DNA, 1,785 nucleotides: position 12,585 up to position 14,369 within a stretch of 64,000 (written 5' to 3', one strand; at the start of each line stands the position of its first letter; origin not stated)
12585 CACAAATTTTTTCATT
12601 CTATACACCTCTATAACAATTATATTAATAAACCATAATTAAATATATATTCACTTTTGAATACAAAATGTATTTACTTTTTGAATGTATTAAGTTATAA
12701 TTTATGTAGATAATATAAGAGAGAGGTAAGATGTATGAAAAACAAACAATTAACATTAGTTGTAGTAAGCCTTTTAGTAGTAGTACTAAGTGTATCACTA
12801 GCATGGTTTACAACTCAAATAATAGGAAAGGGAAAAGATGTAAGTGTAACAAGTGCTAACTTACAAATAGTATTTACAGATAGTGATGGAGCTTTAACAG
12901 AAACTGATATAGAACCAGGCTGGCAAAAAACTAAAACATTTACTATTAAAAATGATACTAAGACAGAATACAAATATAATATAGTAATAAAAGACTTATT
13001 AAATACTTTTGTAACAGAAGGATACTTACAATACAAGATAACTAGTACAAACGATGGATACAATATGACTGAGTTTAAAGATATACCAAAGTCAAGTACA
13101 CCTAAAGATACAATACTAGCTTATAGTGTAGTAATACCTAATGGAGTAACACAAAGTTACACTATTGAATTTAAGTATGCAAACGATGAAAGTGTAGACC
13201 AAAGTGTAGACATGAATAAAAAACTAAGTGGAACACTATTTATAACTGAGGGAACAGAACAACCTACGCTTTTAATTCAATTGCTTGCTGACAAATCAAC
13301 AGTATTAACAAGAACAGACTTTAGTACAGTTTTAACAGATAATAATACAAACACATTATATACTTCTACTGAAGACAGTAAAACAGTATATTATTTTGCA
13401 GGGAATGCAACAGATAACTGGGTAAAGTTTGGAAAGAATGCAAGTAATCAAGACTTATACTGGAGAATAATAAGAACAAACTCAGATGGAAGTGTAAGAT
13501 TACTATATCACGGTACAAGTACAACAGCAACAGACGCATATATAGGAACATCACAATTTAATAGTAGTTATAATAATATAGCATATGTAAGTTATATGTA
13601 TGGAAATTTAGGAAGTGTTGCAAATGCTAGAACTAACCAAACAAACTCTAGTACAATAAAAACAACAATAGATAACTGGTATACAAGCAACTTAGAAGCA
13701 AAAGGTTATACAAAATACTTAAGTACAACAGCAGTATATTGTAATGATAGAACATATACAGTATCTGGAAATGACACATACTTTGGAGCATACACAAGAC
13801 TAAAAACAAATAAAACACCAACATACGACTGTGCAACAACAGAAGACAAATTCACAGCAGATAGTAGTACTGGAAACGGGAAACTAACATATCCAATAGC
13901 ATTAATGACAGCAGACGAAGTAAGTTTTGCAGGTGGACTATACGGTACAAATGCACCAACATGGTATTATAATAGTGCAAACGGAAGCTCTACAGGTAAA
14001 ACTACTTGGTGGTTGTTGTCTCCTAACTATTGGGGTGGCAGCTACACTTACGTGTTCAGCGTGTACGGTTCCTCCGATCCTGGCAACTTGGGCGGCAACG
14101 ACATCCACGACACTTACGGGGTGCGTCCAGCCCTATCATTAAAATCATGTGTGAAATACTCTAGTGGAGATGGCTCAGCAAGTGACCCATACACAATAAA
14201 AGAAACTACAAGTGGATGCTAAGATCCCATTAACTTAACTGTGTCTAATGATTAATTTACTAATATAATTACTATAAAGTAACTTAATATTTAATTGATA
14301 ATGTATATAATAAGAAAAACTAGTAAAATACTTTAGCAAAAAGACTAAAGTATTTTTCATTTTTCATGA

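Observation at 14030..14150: High-GC, codon-atypical 36-codon segment embedded in an AT-rich secreted-protein gene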

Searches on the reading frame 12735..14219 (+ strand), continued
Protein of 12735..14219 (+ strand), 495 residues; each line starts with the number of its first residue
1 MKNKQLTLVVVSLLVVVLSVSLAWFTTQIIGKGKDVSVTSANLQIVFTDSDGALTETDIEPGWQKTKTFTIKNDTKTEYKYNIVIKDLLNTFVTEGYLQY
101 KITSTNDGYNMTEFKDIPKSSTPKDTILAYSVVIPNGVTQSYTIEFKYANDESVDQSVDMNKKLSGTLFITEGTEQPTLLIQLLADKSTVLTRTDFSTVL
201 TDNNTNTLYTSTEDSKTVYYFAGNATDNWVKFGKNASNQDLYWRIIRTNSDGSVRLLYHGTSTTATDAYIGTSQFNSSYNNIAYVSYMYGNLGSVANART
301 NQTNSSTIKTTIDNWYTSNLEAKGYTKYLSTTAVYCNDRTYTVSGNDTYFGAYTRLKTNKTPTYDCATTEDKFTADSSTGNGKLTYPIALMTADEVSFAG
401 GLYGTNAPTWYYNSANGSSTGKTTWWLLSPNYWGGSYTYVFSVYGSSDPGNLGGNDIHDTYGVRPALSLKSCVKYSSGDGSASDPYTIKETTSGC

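Call 68: find_encoding_contigs(protein=P0119, flank=3000, max_places=1)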
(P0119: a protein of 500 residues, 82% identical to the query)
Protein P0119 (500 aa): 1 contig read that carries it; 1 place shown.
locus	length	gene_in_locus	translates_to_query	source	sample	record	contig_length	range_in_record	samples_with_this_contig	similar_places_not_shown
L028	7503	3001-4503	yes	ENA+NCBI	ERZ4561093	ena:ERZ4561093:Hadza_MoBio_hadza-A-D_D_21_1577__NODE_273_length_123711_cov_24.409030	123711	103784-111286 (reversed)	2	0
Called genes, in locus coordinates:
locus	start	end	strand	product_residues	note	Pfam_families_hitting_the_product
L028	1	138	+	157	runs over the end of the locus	PF03449:GreA_GreB_N, PF01272:GreA_GreB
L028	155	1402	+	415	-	PF05697:Trigger_N, PF00254:FKBP_C, PF05698:Trigger_C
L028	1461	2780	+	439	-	PF13393:tRNA-synt_His, PF00587:tRNA-synt_2b (weak), PF03129:HGTP_anticodon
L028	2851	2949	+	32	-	-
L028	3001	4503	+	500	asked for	-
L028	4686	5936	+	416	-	PF13393:tRNA-synt_His, PF00152:tRNA-synt_2 (faint), PF00587:tRNA-synt_2b, PF03129:HGTP_anticodon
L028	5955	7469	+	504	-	PF03215:Rad17 (faint), PF00004:AAA, PF07724:AAA_2, PF10431:ClpB_D2-small (weak)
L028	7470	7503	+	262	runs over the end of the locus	PF01171:ATP_bind_3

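Call 76: fold_search(model_id=the predicted structure, library=pdb)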
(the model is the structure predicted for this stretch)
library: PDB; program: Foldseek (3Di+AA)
matches with E <= 10: 1525; with E <= 0.001: 5
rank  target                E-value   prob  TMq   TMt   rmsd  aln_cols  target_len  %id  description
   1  7fe0_A                2.8e-04  0.99  0.14  0.29  16.6       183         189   10  AvmM Catalyzes Macrocyclization in Alchivemycin A Biosynthesis (released 2021-09-01)
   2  7uac_H                3.2e-04  0.99  0.19  0.18  12.2       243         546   11  Human pro-meprin alpha (zymogen state) (released 2022-11-02)
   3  1tox_A                6.7e-04  1.00  0.14  0.14  12.9       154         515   12  DIPHTHERIA TOXIN DIMER COMPLEXED WITH NAD (released 1996-06-10)
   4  4y2l_B                8.8e-04  0.99  0.15  0.39   8.3       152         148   12  Structure of CFA/I pili major subunit CfaB trimer (released 2016-08-10)
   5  7fe5_A                9.4e-04  0.99  0.14  0.31  16.2       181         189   11  AvmM Catalyzes Macrocyclization in Alchivemycin A Biosynthesis (released 2021-09-01)
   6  7uab_A                1.2e-03  0.96  0.18  0.18  13.8       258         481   10  Human pro-meprin alpha (zymogen state) (released 2022-11-02)
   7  4y2l_A                1.2e-03  0.99  0.16  0.41   8.9       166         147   12  Structure of CFA/I pili major subunit CfaB trimer (released 2016-08-10)
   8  8ehs_A                1.6e-03  0.98  0.16  0.39   8.8       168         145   13  Cryo-EM reconstruction of the CS17 bacterial adhesion pili (released 2023-03-22)
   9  4ae0                  1.7e-03  0.99  0.14  0.14  10.1       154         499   10  Crystal structure of diphtheria toxin mutant CRM197 (released 2012-03-28)
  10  7uai_C                1.7e-03  0.90  0.18  0.17  11.1       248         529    9  Meprin alpha helix in complex with fetuin-B (released 2022-11-02)
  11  7uaf_D                1.8e-03  0.95  0.20  0.19   9.9       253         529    8  Human meprin alpha inhibitory complex with compound 10d (N~3~,N~3~-bis[(2H-1,3-benzodioxol-5-yl)methyl]-N-hydroxy-beta (released 2022-11-02)
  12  7uae_A                1.9e-03  0.96  0.19  0.18   9.9       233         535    9  Human meprin alpha (active state) (released 2022-11-02)
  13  7k7e_B                2.0e-03  0.99  0.14  0.14  11.3       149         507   12  Crystal structure of diphtheria toxin from crystals obtained at pH 7.0 (released 2020-11-18)
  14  7ueg_A                2.2e-03  1.00  0.16  0.36   8.7       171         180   13  Cryo-EM of bundling pili from Pyrobaculum calidifontis (released 2022-06-29)
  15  4y2n_C                2.2e-03  0.99  0.16  0.41   8.0       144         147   14  Structure of CFA/I pili major subunit CfaB trimer (released 2016-08-10)
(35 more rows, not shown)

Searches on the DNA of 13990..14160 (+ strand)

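Call 77: search_dna_similar(query=window:13990-14160:+, collection=phages, mode=distant, max_evalue=0.001, max_rows=10)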
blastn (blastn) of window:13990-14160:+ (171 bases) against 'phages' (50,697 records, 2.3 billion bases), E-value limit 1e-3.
No match.

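Call 78: search_dna_similar(query=window:13990-14160:+, collection=plasmids, mode=distant, max_evalue=0.001, max_rows=10)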
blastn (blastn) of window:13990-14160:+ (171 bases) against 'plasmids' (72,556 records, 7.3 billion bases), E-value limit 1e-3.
No match.
